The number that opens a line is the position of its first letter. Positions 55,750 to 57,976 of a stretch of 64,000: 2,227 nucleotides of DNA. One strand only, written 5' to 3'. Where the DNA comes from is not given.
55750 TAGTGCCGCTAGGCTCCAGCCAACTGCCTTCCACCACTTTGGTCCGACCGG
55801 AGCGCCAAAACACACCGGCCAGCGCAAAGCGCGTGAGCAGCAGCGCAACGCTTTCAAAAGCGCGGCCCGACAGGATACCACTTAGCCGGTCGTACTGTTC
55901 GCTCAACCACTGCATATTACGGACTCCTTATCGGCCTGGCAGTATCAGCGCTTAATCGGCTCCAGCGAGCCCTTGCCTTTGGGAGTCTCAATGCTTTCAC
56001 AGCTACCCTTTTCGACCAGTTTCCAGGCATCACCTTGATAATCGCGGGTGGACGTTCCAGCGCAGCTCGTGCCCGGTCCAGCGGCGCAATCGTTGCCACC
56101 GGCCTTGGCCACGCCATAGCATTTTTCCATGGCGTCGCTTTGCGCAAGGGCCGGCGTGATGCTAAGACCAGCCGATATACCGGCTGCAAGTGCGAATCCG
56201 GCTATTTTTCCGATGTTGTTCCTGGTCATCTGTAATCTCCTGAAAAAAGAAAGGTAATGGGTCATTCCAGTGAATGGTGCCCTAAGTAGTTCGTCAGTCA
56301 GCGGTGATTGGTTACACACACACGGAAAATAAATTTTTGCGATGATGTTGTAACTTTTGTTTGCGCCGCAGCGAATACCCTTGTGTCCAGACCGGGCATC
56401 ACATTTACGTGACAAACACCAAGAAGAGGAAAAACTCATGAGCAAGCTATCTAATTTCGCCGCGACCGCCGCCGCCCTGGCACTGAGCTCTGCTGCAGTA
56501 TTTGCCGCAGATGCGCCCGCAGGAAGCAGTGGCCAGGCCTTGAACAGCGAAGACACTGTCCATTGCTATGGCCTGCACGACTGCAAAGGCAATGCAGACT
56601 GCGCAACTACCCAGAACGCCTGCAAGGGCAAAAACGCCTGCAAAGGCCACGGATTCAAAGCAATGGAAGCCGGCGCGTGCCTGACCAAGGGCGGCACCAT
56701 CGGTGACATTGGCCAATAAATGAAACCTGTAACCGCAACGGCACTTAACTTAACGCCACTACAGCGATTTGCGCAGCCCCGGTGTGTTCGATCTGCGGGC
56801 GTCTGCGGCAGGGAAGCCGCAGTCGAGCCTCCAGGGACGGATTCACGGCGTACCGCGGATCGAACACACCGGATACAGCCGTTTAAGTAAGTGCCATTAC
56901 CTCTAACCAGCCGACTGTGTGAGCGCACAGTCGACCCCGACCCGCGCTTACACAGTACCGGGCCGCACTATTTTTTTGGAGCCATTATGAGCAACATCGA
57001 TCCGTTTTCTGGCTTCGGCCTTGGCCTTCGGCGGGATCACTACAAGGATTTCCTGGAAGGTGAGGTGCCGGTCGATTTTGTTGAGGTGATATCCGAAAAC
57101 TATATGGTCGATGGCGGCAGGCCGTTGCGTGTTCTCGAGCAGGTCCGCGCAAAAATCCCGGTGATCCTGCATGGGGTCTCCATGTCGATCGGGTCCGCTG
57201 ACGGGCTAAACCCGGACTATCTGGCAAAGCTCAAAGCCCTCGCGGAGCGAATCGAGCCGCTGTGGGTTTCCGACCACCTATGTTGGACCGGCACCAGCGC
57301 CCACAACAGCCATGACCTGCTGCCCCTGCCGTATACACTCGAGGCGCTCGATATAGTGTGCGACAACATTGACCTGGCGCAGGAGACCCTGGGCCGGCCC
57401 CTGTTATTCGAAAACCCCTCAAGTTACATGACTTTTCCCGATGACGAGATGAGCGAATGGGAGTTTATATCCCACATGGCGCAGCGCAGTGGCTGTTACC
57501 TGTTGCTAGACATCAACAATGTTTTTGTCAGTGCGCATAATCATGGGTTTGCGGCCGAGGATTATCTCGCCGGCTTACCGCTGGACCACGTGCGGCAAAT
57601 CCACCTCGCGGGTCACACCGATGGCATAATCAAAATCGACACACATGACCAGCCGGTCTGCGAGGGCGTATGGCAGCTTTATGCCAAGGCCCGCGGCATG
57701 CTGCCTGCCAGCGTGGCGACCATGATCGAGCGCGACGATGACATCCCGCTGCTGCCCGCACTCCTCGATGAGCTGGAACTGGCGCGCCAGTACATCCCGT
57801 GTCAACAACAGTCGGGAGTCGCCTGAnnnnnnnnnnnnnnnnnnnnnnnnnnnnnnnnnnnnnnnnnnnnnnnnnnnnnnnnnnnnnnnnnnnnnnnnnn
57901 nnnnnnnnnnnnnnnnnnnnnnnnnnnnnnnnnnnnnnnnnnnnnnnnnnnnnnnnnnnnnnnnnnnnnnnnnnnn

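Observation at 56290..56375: Back-to-back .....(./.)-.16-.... motifs in the 208-bp divergent region between the two precursor genes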

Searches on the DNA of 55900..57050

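Call 51: search_rna_families(source=window, start=55900, end=57050, threshold=evalue, max_evalue=1)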
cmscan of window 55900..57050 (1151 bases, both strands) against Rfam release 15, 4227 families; matches with E-value up to 1: 1.
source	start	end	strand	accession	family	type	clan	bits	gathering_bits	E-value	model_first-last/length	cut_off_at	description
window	56796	56893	-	RF02770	Ysr224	Gene; sRNA;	-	25.9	70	0.0023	1-107/107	no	Yersinia sRNA 224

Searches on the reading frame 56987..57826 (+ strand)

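Call 4: search_protein_families(library=pfam, proteins=[window:56987-57826:+])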
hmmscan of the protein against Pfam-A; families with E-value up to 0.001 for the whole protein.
window:56987-57826:+ (279 aa): 1 family
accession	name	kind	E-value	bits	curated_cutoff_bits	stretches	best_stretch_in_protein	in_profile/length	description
PF05114.20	MbnB_TglH_ChrH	-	2.5e-103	345.4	25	1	10-269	2-261/263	RiPP precursor modification enzyme MbnB/TglH/ChrH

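Call 30: search_protein_families(library=ncbifam, proteins=[window:56987-57826:+], max_evalue=0.001)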
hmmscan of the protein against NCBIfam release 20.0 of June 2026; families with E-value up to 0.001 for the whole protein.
window:56987-57826:+ (279 aa): 5 families
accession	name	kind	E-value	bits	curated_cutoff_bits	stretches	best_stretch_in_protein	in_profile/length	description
NF050167.1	MNIO_BufB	equivalog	3.9e-108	360.7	310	1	10-266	1-261/262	MNIO family bufferin maturase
NF003818.2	PRK05409.1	equivalog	3.8e-69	233.2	360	1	10-268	2-262/264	HvfB family MNIO-type RiPP peptide maturase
NF050151.1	RiPP_MNIO_ApyH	equivalog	2.8e-28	98.9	400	1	28-242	31-252/283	multinuclear non-heme iron-dependent oxidative enzyme ApyH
TIGR04159.2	methbact_MbnB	equivalog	2.8e-19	69.7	325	1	26-254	20-244/261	methanobactin biosynthesis protein MbnB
NF050165.1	MNIO_ChrH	equivalog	3.2e-13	49.5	600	1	60-233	60-241/363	MNIO family chryseobactin maturase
